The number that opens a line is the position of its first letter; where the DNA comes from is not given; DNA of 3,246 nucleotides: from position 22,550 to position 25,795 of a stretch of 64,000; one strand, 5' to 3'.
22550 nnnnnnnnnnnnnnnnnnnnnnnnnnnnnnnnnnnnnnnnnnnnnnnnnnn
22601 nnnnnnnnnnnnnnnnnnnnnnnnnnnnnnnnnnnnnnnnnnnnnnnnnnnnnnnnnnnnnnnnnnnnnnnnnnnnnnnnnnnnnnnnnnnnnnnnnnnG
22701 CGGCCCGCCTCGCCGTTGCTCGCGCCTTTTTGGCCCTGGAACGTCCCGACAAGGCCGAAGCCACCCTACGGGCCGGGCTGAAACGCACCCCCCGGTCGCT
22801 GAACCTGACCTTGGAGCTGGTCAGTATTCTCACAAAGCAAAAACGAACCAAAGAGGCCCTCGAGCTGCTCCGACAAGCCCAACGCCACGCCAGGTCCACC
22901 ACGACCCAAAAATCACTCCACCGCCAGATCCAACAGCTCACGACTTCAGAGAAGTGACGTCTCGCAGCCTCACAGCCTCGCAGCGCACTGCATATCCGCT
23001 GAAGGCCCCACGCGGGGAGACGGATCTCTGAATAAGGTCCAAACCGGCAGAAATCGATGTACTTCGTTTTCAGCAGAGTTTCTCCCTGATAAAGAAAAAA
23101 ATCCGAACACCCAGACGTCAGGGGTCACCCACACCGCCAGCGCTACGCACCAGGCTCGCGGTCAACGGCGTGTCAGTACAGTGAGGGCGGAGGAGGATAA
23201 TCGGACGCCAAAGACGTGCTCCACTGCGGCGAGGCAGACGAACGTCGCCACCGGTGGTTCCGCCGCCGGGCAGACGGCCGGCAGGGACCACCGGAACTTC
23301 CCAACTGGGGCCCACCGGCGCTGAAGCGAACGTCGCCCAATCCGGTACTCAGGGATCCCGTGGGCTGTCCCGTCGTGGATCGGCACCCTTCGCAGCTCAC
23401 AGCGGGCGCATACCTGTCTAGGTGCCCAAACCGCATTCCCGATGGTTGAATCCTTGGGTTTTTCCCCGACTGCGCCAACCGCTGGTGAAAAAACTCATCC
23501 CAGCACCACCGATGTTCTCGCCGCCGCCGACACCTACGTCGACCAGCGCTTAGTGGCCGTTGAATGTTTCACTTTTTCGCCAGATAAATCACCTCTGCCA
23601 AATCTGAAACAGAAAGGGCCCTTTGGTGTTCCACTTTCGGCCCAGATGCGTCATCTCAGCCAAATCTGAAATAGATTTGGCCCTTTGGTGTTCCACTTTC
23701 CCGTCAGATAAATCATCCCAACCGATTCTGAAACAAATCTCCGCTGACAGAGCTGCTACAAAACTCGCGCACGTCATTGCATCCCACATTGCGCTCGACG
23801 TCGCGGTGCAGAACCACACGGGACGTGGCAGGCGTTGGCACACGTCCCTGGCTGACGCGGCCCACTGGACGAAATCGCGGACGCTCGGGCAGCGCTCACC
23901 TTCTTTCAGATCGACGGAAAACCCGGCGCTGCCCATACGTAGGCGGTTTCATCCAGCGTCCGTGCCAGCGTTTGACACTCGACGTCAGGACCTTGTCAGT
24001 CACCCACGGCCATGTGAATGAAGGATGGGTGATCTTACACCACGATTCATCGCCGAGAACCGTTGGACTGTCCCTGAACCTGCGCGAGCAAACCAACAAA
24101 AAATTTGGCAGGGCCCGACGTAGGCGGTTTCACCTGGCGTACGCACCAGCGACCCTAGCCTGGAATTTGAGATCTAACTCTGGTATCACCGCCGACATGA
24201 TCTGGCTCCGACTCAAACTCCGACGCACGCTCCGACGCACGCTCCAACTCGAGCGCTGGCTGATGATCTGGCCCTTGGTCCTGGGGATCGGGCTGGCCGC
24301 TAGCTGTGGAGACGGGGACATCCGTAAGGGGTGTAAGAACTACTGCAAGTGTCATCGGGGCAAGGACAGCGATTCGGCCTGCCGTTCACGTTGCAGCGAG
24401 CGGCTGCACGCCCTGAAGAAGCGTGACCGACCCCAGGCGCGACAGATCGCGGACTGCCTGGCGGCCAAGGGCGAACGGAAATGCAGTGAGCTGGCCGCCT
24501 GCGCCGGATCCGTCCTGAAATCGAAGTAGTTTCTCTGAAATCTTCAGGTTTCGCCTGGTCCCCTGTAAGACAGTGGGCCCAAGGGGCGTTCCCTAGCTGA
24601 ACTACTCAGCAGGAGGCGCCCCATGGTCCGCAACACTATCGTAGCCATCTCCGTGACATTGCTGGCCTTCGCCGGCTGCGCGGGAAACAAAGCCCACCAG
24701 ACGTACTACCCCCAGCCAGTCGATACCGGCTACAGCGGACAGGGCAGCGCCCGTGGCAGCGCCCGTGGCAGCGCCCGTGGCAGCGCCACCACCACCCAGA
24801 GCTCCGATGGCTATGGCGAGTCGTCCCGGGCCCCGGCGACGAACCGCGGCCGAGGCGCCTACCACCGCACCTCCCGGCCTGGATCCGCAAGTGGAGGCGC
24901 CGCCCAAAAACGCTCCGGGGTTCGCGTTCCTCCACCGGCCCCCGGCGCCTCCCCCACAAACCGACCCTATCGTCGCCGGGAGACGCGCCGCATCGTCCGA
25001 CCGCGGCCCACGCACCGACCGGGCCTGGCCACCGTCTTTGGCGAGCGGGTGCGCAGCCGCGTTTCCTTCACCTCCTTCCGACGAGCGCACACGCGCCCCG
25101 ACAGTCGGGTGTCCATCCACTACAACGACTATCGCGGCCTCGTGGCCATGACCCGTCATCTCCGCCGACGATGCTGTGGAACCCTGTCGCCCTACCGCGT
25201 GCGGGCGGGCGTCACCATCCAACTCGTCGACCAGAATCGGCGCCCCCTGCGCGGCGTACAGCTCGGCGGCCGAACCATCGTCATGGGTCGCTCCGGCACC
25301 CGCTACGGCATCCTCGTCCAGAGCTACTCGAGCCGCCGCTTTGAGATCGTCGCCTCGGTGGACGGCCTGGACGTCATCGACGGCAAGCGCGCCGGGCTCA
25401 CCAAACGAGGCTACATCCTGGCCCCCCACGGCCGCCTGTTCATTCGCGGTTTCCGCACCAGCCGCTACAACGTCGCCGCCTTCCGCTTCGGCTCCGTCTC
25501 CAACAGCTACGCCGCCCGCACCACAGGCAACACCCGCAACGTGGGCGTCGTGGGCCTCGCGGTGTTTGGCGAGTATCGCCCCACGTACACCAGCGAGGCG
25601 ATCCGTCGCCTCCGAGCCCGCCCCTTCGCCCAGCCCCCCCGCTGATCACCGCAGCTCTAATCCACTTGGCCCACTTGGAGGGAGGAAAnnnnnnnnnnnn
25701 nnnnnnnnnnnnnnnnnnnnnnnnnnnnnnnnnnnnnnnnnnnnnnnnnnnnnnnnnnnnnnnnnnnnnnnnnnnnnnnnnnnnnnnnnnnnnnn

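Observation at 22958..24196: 1.2-kb gene-free, comparatively AT-rich region containing three distinct local repeat types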

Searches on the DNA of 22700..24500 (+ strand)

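Call 8: search_rna_families(source=window, start=22700, end=24500, threshold=evalue, max_evalue=10)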
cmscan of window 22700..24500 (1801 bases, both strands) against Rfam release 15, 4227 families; matches with E-value up to 10: 7.
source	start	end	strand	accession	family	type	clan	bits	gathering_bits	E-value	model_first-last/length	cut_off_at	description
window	23866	23955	-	RF03571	mir-734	Gene; miRNA;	-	22.7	100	0.22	1-93/93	no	mir-734 microRNA precursor family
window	23851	23969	-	RF04104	MIR918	Gene; miRNA;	-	19.4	268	1.3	1-265/265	no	MIR918 microRNA precursor family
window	24077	24125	-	RF00700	mir-375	Gene; miRNA;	-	16.7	46.7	1.9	1-67/67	no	mir-375 microRNA precursor family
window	23852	23968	+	RF04104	MIR918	Gene; miRNA;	-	16.7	268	5.2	1-265/265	no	MIR918 microRNA precursor family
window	22750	22811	+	RF04325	Pestivirus-3UTR-SLIII-scrofae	Gene; sRNA;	CL00151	16.4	85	6.9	1-66/66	no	Pestivirus 3' UTR SLIII P. scrofae Atypical porcine pestivirus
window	23659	23681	-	RF04067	mir-4520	Gene; miRNA;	-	14.7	90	7.8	24-46/70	no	mir-4520 microRNA precursor family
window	23659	23681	+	RF04067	mir-4520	Gene; miRNA;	-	14.5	90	8.7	24-46/70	no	mir-4520 microRNA precursor family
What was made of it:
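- On Known RNA family (Rfam 15): The best hit in the region has E 0.22 and is a eukaryotic miRNA model (call 8).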

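Call 60: search_dna_similar(query=window:22958-24196:+, collection=plasmids, mode=distant, max_evalue=0.001, max_rows=10)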
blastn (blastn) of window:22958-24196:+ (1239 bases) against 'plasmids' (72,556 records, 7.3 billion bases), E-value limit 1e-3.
No match.

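Call 61: search_dna_similar(query=window:22958-24196:+, collection=phages, mode=distant, max_evalue=0.001, max_rows=10)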
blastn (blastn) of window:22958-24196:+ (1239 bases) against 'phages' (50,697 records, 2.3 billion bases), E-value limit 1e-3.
No match.
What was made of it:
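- No similarity to phage or plasmid collections (calls 60, 61).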

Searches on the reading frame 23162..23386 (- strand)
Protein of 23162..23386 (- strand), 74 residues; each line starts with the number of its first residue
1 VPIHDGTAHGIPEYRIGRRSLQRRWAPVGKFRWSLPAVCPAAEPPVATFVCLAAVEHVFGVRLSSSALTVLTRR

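Call 17: search_protein_families(library=pfam, proteins=[window:23162-23386:-], max_evalue=0.1)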
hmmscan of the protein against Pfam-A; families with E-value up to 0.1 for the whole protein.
window:23162-23386:- (74 aa): 0 families

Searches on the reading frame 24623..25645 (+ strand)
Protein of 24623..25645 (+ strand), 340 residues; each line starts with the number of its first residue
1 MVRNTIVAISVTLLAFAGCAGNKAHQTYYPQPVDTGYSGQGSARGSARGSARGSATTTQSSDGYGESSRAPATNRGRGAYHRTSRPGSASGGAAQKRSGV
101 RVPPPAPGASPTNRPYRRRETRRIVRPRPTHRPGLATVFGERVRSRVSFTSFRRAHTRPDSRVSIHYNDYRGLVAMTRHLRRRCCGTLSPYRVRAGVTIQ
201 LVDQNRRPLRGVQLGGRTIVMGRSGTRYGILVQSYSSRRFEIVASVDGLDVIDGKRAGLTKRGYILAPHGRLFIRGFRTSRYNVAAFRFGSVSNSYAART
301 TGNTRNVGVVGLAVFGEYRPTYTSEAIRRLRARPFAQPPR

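Call 17: search_protein_families(library=pfam, proteins=[window:24623-25645:+], max_evalue=0.1)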
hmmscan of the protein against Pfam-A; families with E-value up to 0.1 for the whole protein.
window:24623-25645:+ (340 aa): 0 families

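Call 48: find_homologous_proteins(query=window:24623-25645:+, max_evalue=1e-20)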
Query window:24623-25645:+ (340 aa): 2177 proteins with E <= 1e-20 among 8000 candidates; the best 120 are listed.
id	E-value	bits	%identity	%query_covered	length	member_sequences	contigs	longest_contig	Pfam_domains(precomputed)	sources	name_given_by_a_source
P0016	4.1e-172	590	83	100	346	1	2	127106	-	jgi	jgi:hypothetical protein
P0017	7.8e-159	546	77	100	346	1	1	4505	-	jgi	-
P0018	1.7e-158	545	78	100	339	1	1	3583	-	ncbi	-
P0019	1.3e-135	470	69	100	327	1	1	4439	-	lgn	-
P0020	2.4e-132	459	69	100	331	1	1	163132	-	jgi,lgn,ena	-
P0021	1.0e-130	454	68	100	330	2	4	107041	-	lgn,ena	-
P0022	2.8e-128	446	67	100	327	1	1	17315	-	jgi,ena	-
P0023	5.8e-118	412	62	100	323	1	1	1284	-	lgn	-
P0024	2.7e-115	403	64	100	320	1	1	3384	-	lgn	-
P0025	4.4e-107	376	81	64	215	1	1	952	-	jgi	jgi:hypothetical protein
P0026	4.2e-102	360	84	58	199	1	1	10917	-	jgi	jgi:hypothetical protein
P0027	4.2e-95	337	53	100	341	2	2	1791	-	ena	-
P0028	3.4e-93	331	77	60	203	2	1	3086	-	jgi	jgi:hypothetical protein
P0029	2.7e-83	298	55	83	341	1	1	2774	-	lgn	-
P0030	3.3e-83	298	51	98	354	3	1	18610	-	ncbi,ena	-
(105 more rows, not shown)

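Call 49: find_encoding_contigs(protein=P0016, flank=10000, max_places=3)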
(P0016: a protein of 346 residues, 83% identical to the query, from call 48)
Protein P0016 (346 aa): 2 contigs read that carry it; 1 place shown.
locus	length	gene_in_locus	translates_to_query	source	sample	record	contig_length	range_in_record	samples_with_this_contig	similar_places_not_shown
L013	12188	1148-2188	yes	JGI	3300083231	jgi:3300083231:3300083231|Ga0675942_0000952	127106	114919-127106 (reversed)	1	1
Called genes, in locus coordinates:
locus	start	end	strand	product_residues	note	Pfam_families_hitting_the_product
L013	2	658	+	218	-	?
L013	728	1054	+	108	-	-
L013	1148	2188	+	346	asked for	-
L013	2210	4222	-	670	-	PF11028:TMEM260_N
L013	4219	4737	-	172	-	PF00132:Hexapep, PF14602:Hexapep_2 (weak)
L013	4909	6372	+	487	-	PF05697:Trigger_N, PF05698:Trigger_C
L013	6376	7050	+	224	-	PF00574:CLP_protease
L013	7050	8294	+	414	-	PF06689:zf-C4_ClpX, PF05496:RuvB_N (faint), PF01078:Mg_chelatase (faint), PF13401:AAA_22 (weak), PF00004:AAA, PF07724:AAA_2, PF07728:AAA_5 (weak), PF10431:ClpB_D2-small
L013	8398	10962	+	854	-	PF02190:LON_substr_bdg, PF00004:AAA, PF07728:AAA_5, PF22667:Lon_lid, PF05362:Lon_C, PF13541:ChlI (weak)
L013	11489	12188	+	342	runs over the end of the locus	PF00158:Sigma54_activat, PF14532:Sigma54_activ_2, PF25601:AAA_lid_14, PF02954:HTH_8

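Call 50: find_encoding_contigs(protein=P0017, flank=10000, max_places=3)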
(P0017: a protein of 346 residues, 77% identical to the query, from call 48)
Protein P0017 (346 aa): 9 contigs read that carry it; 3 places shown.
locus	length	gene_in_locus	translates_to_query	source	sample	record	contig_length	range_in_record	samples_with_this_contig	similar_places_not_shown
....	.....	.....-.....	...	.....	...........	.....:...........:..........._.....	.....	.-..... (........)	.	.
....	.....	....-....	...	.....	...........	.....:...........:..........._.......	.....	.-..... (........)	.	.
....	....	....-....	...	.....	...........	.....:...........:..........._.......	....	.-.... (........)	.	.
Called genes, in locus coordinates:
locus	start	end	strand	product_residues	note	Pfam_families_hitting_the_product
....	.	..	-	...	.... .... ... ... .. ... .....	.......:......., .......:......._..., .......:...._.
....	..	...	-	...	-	-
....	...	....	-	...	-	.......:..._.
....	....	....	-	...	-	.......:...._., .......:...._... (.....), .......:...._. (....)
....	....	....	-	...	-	-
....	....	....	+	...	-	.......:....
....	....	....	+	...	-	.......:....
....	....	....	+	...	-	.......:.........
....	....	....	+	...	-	-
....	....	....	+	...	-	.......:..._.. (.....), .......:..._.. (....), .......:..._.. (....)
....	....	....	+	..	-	-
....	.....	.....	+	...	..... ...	-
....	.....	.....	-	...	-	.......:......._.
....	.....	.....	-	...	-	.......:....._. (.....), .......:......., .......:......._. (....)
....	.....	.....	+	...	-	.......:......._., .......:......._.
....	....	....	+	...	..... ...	-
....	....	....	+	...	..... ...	-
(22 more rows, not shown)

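Call 55: find_encoding_contigs(protein=P0026, flank=10000, max_places=3)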
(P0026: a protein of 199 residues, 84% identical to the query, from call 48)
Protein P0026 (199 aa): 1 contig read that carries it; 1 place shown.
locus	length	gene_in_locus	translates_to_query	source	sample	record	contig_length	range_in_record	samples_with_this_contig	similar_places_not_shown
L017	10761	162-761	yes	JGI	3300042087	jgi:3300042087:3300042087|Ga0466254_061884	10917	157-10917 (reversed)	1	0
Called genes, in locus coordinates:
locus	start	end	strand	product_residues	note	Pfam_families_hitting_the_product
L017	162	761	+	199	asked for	-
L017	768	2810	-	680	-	PF11028:TMEM260_N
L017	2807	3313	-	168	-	PF25087:GMPPB_C (faint), PF00132:Hexapep, PF14602:Hexapep_2 (weak)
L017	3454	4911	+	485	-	PF05697:Trigger_N, PF05698:Trigger_C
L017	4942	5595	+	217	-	PF00574:CLP_protease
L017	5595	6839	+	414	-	PF06689:zf-C4_ClpX, PF13401:AAA_22 (weak), PF00004:AAA, PF07724:AAA_2, PF07728:AAA_5 (weak), PF10431:ClpB_D2-small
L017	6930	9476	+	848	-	PF02190:LON_substr_bdg, PF00004:AAA, PF07728:AAA_5, PF22667:Lon_lid, PF05362:Lon_C, PF13541:ChlI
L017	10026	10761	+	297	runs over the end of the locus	?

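Call 63: search_protein_families(library=pfam, proteins=[L013:2-655:+], max_evalue=0.01)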
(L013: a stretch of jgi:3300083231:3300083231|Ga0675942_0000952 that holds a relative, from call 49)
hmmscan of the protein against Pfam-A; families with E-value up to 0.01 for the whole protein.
L013:2-655:+ (218 aa): 8 families
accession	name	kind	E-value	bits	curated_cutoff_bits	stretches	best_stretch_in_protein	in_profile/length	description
PF15892.11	BNR_4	-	5.2e-15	56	27.3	1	131-178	218-269/272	BNR repeat-containing family member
PF23911.1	DUF7253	-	4.6e-06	27.3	25.1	0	66-86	69-89/110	Domain of unknown function (DUF7253)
PF20852.2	nsP3_ZBD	-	1.7e-05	25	27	0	159-183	25-49/158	Non-structural protein 3, zinc-binding domain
PF18200.7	Big_11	-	0.00019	21.7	25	0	166-200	29-63/87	Bacterial Ig-like domain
PF20361.3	DUF6656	-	0.00021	21.4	27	0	149-185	75-111/182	Family of unknown function (DUF6656)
PF23438.1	DUF7123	-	0.00039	20.9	27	0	157-175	52-68/70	Domain of unknown function (DUF7123)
PF03771.21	SPDY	-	0.00076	19.8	25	0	75-95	18-38/61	Domain of unknown function (DUF317)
PF25180.1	Gp54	-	0.0098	16.1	27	0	165-181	35-51/65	Phage antiviral trigger protein Gp54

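Call 64: search_protein_families(library=ncbifam, proteins=[L013:2-655:+, window:24623-25642:+], max_evalue=0.01)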
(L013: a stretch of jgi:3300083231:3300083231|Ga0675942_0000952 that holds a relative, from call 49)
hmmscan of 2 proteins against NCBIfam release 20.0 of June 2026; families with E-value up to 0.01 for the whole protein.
L013:2-655:+ (218 aa): 1 family
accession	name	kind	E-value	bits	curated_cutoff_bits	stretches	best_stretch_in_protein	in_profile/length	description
NF002108.0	PRK00951.1-3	equivalog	4e-08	33.2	328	0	143-156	113-126/205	imidazoleglycerol-phosphate dehydratase HisB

window:24623-25642:+ (340 aa): 0 families

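Call 70: find_encoding_contigs(protein=P0028, flank=10000, max_places=3)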
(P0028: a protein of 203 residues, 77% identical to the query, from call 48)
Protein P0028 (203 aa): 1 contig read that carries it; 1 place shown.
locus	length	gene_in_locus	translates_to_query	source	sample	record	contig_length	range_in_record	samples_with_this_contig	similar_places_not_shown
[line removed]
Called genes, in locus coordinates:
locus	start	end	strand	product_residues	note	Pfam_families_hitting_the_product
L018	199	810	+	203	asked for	-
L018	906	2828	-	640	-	PF11028:TMEM260_N, PF28495:TMEM260_2 (weak)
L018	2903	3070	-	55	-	PF00132:Hexapep, PF14602:Hexapep_2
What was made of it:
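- Tried and rejected: L017 and L018 begin inside or next to the 340-aa gene and do not reach the insertion site (calls 55, 70).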
